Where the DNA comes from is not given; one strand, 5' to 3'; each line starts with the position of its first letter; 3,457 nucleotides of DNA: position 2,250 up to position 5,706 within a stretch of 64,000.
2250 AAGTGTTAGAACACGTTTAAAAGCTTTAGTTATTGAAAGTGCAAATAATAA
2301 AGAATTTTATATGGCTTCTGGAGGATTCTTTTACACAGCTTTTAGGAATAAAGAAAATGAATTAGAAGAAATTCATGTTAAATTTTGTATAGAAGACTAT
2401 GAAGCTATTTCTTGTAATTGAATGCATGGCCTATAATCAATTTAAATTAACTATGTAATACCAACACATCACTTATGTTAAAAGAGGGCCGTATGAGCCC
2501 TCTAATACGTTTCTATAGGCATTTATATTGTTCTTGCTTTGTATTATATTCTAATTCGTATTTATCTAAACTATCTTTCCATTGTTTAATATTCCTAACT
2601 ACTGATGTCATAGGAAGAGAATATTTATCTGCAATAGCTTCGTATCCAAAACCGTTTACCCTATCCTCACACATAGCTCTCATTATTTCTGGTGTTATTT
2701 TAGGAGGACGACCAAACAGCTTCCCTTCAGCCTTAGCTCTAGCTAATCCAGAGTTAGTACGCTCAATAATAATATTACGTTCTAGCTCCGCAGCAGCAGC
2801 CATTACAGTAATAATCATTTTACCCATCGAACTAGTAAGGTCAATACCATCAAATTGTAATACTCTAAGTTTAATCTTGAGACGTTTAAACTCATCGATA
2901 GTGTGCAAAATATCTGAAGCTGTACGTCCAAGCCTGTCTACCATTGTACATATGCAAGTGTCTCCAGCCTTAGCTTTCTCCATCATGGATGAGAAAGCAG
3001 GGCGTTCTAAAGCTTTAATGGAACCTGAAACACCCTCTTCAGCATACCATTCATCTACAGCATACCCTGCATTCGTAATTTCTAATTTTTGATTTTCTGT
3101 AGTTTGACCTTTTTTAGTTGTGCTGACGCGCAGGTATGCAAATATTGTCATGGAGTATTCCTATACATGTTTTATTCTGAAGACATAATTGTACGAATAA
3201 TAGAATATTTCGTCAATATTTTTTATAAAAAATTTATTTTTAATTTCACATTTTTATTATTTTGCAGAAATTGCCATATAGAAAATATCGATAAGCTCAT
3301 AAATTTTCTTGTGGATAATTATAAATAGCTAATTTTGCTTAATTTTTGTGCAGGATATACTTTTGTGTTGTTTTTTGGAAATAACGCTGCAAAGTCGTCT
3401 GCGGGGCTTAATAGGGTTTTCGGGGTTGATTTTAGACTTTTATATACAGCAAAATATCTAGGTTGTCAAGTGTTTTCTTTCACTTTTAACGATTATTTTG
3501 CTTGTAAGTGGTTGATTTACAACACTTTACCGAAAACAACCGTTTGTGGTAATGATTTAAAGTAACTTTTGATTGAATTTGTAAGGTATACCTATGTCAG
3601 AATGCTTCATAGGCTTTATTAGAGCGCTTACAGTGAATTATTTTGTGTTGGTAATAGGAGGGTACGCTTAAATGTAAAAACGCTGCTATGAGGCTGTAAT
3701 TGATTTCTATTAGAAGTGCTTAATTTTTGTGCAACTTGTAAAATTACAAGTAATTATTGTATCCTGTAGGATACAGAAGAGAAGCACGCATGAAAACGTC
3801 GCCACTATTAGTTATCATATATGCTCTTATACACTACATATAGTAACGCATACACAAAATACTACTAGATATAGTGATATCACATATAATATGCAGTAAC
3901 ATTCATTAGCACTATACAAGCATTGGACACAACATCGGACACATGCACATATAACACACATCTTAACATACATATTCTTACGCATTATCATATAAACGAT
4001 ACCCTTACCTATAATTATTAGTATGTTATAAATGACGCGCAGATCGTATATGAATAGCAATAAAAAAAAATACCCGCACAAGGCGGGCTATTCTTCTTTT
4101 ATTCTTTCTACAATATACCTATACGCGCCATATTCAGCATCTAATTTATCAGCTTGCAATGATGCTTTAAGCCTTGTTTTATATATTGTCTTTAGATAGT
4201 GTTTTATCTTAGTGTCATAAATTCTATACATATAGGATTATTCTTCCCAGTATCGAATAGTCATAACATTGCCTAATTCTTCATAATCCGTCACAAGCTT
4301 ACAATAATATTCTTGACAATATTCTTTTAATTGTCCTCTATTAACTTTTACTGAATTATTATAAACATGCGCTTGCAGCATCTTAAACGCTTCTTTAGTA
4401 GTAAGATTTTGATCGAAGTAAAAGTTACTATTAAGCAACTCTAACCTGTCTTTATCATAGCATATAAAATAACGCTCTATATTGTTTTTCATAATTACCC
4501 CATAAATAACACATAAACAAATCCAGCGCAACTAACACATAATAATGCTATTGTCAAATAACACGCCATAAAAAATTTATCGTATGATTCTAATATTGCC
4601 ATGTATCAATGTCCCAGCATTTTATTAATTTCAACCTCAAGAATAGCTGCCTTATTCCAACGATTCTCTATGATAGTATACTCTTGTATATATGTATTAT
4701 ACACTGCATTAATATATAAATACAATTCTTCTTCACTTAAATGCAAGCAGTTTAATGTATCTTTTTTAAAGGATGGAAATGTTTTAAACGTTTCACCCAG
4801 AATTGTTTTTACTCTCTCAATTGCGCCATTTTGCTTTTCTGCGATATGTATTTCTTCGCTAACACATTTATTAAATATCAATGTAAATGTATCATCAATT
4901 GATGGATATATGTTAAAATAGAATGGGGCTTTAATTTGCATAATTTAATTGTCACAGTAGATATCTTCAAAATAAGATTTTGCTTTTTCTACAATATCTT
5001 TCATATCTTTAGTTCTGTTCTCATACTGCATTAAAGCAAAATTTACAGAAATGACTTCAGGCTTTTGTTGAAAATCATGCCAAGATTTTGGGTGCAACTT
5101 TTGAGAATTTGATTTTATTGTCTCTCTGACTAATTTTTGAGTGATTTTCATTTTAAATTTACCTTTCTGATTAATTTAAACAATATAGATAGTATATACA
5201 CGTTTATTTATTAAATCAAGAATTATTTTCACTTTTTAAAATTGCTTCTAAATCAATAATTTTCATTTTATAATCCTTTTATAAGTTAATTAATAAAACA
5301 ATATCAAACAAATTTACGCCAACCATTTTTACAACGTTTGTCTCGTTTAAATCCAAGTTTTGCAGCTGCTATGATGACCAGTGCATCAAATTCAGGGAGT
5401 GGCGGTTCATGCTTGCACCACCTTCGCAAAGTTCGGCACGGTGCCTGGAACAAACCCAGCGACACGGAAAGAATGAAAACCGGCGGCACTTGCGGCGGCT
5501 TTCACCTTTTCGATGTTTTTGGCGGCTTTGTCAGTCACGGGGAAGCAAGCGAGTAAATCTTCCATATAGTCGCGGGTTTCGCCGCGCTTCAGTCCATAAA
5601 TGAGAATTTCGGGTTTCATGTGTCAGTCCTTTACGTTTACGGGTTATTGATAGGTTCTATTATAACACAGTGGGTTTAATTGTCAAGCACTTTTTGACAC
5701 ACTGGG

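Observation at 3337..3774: Direct 16-bp repeat pair plus two perfect palindromes beside the recombinase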

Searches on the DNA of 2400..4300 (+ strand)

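Call 7: search_dna_similar(query=window:2400-4300:+, collection=phages, mode=distant, max_rows=30)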
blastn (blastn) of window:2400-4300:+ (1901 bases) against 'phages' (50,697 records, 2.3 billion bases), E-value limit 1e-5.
No match.

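Call 26: search_rna_families(source=window, start=3100, end=4150, threshold=evalue, max_evalue=10)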
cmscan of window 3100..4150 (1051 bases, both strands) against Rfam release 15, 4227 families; matches with E-value up to 10: 10.
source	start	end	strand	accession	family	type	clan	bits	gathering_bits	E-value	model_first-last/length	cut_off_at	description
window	4064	4145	-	RF00513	Trp_leader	Cis-reg; leader;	-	19.9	41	0.35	1-100/100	no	Tryptophan operon leader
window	3987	4098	+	RF00506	Thr_leader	Cis-reg; leader;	-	19.2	55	0.77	1-118/118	no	Threonine operon leader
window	3479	3567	+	RF03495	mir-968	Gene; miRNA;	-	18.6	88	2.2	1-79/79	no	mir-968 microRNA precursor family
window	4029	4133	-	RF04164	MIR1507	Gene; miRNA;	-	18.2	73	0.49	1-107/107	no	MIR1507 microRNA precursor family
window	3943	4055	-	RF04176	mir-3149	Gene; miRNA;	-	17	100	5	1-83/83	no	mir-3149 microRNA precursor family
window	3263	3351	+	RF01283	snoU30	Gene; snRNA; snoRNA; CD-box;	CL00052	16.9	45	5.7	1-86/86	no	Small nucleolar RNA U30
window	4067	4150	-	RF01394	isrK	Gene; sRNA;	-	16.8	50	0.58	7-77/77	5'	isrK Hfq binding RNA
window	4044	4090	+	RF02236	asX2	Gene; sRNA;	-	14.9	70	5.3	1-87/87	no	Xanthomonas sRNA asX2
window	4047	4117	-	RF02621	BSnc120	Gene; sRNA;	-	14.5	114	8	1-88/88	no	Brucella sRNA 120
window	4028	4131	-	RF02862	sRNA_1300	Gene; sRNA;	-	12.2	48.8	6.4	1-231/231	no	Enterococcus sRNA 1300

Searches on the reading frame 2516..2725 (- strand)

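Call 89: search_protein_families(library=pfam, proteins=[window:2516-2725:-], max_evalue=1)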
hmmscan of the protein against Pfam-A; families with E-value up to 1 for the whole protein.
seq(70 aa): 3 families
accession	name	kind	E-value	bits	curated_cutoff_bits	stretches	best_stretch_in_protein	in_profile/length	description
PF04297.20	UPF0122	-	0.045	14.4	22.7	1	27-65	35-73/101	Putative helix-turn-helix protein, YlxM / p13 like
PF05043.19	Mga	-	0.061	14.3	21.1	1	26-65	31-70/87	Mga helix-turn-helix domain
PF07030.17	Phage_Mu_Gp36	-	0.14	12.8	24.7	1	30-67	47-84/124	Bacteriophage Mu, Gp36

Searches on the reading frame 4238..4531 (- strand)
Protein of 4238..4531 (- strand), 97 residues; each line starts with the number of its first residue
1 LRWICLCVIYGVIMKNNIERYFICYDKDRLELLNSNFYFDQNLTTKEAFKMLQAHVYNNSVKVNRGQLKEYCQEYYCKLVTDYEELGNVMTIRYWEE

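Call 8: search_protein_families(library=pfam, proteins=[window:4238-4531:-], max_evalue=0.01)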
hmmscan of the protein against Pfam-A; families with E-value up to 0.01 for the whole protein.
window:4238-4531:- (97 aa): 1 family
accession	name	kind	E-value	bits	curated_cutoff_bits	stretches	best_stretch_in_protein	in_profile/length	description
PF15597.11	Imm59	-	0.0049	17.8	26.9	1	15-72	38-95/100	Immunity protein 59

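Call 78: search_protein_families(library=phrogs, proteins=[window:4238-4531:-], max_evalue=0.001)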
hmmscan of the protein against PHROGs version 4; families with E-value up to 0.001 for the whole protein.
window:4238-4531:- (97 aa): 0 families

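Call 80: find_encoding_contigs(protein=window:4238-4492:-, flank=3000, max_places=10)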
Protein window:4238-4492:- (84 aa): 2 contigs read that carry it; 2 places shown.
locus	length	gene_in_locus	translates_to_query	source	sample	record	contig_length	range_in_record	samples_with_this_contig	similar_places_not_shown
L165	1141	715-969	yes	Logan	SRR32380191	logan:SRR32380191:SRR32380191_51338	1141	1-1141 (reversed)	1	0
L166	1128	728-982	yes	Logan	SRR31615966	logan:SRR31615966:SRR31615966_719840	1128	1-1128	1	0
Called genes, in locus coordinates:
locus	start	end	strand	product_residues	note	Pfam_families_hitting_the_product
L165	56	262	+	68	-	-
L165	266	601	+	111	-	-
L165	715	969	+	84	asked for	-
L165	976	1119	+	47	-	-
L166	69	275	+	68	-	-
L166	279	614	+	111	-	-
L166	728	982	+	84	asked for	-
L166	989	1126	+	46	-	?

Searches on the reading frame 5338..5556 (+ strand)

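Call 89: search_protein_families(library=pfam, proteins=[window:5338-5556:+], max_evalue=1)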
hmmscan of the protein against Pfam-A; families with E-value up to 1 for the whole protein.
window:5338-5556:+ (72 aa): 1 family
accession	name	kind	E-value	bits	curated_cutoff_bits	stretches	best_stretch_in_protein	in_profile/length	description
PF14672.11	LCE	-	0.054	14.8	28.3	1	9-54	37-83/94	Late cornified envelope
